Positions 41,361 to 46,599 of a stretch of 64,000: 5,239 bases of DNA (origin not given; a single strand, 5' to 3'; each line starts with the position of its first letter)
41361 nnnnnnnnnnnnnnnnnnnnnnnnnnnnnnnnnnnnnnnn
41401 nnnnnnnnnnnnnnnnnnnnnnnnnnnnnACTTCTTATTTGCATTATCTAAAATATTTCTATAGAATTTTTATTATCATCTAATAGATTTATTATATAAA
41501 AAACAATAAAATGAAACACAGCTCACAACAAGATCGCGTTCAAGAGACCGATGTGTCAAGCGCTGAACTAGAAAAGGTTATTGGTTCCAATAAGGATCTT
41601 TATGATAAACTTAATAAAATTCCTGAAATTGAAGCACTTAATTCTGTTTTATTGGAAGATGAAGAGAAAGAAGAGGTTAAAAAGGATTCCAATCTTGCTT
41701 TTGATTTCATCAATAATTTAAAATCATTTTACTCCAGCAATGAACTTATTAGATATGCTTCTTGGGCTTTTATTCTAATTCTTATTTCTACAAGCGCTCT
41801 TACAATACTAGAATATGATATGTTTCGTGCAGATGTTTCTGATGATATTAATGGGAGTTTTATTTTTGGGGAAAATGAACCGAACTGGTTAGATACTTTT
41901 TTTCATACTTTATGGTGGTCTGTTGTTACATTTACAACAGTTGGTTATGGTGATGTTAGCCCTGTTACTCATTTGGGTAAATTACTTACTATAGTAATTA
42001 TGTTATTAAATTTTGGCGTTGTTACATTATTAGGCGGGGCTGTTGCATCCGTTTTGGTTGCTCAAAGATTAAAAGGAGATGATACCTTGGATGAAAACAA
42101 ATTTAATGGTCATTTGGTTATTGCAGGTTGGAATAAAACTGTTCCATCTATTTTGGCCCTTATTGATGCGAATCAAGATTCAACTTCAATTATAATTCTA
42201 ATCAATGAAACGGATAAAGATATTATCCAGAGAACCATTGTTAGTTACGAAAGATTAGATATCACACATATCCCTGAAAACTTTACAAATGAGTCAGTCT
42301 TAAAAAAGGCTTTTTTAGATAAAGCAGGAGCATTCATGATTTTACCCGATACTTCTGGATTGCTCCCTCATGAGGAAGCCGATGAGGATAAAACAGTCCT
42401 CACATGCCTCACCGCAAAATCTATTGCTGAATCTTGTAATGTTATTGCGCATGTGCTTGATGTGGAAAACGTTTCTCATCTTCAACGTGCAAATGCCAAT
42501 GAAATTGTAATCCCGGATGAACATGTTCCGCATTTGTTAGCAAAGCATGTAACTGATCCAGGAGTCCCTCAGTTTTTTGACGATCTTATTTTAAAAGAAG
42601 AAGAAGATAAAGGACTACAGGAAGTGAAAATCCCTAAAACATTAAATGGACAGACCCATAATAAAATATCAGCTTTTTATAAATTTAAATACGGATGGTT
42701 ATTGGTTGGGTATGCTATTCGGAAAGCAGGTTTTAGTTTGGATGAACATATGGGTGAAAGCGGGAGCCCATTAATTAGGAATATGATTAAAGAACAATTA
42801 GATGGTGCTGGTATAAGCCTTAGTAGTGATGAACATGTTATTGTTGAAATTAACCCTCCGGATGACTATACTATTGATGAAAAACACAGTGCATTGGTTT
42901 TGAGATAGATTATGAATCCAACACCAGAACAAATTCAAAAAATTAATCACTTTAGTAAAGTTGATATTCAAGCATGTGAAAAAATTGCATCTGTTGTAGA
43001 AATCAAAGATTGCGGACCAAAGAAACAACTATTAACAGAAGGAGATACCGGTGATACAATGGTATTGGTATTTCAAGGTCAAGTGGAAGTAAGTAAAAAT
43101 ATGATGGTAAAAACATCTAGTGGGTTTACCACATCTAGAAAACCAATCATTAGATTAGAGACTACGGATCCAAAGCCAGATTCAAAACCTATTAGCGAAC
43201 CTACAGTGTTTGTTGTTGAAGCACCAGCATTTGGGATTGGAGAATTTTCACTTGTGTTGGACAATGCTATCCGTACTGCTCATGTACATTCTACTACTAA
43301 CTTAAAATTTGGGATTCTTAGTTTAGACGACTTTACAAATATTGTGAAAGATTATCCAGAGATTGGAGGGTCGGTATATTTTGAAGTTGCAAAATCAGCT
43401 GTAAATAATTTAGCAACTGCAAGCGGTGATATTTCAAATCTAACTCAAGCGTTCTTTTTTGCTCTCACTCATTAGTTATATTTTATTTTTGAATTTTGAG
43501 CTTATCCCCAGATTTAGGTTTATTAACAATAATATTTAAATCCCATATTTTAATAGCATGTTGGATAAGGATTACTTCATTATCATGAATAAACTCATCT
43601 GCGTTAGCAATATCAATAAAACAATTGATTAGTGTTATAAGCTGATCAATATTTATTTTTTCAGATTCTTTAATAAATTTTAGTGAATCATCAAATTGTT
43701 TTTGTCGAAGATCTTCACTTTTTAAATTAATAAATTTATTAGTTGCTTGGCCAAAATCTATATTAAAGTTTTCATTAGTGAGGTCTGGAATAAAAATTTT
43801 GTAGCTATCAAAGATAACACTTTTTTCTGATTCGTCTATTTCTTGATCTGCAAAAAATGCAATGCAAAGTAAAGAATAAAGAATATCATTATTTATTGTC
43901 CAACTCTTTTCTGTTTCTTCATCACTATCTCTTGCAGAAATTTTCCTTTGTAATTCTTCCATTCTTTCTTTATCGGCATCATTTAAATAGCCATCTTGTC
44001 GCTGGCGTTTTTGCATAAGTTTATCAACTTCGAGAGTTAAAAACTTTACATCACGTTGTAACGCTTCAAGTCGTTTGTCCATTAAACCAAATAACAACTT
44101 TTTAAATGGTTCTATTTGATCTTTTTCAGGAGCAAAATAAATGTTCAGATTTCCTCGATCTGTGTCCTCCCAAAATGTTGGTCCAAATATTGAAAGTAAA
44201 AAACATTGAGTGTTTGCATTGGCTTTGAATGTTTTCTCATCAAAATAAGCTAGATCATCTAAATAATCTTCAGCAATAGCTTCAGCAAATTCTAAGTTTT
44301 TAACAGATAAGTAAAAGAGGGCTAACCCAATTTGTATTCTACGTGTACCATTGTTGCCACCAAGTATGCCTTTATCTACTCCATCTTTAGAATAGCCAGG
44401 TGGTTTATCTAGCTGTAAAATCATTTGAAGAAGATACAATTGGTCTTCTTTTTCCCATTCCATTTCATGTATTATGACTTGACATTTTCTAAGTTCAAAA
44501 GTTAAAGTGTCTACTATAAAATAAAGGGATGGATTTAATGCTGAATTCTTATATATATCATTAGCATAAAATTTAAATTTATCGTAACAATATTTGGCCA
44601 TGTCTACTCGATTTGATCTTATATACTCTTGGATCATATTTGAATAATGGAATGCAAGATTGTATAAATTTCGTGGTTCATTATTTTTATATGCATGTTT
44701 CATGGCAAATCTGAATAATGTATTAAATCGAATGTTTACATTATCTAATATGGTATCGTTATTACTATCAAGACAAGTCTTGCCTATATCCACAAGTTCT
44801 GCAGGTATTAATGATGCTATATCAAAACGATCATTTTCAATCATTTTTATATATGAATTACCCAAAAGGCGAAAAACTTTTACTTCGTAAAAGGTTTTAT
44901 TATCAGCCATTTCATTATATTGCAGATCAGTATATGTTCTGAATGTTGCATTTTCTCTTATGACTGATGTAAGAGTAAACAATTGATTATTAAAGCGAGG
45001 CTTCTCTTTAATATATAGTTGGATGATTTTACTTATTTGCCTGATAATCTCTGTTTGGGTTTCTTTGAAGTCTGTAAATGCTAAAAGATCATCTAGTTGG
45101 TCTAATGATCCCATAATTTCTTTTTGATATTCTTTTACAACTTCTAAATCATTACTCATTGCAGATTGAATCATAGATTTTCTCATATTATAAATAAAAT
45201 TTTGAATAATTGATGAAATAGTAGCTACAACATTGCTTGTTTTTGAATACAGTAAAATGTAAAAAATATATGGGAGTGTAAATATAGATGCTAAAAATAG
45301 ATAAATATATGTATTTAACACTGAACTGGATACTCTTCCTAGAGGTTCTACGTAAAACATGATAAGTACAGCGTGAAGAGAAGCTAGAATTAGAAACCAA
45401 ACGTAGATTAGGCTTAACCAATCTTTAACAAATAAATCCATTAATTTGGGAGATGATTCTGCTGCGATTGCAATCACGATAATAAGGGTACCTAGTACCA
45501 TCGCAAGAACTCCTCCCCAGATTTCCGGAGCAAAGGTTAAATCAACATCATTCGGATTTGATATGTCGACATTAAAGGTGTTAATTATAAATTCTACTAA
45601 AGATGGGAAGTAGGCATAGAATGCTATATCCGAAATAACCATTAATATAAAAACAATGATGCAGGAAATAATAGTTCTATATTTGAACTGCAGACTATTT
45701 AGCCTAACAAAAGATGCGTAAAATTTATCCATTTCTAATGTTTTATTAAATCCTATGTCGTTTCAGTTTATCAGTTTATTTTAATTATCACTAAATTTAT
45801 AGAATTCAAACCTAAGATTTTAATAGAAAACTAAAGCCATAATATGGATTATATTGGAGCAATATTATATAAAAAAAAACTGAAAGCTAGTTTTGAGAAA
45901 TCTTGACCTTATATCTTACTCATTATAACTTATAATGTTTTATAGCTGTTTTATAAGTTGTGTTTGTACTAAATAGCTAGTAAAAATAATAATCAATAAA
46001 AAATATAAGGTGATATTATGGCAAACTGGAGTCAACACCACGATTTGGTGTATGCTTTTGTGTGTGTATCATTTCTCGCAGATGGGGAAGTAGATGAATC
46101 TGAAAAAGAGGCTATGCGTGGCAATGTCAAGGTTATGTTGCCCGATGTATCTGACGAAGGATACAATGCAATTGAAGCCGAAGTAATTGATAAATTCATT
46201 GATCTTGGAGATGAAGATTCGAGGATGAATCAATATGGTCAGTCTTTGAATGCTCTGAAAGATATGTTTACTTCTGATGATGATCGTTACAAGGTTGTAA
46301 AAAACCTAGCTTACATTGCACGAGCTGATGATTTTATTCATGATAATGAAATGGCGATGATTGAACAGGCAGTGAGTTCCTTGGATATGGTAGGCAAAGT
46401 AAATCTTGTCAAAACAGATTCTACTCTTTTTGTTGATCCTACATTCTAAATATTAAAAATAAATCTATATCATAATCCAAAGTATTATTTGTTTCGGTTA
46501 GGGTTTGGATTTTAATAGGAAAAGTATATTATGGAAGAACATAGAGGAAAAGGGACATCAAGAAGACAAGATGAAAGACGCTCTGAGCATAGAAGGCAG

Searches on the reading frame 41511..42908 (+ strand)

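Call 51: search_protein_families(library=pfam, proteins=[window:41511-42908:+], max_evalue=0.0001)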
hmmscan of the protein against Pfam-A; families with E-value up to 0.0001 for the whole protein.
window:41511-42908:+ (465 aa): 3 families
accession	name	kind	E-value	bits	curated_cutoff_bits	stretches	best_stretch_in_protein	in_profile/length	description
PF07885.22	Ion_trans_2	-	4.5e-15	55.7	22.5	1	116-182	16-77/79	Ion channel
PF02254.24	TrkA_N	-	5.2e-09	36.9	23.8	1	203-335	2-116/116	TrkA-N domain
PF00520.37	Ion_trans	-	6.9e-09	35.7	25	1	74-180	124-231/241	Ion transport protein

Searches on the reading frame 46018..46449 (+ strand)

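Call 51: search_protein_families(library=pfam, proteins=[window:46018-46449:+], max_evalue=0.0001)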
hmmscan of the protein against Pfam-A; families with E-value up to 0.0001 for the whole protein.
window:46018-46449:+ (143 aa): 1 family
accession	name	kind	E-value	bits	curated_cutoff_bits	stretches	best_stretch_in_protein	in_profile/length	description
PF05099.18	TerB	-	7.8e-09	36.3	24.4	1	19-123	12-107/118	Tellurite resistance protein TerB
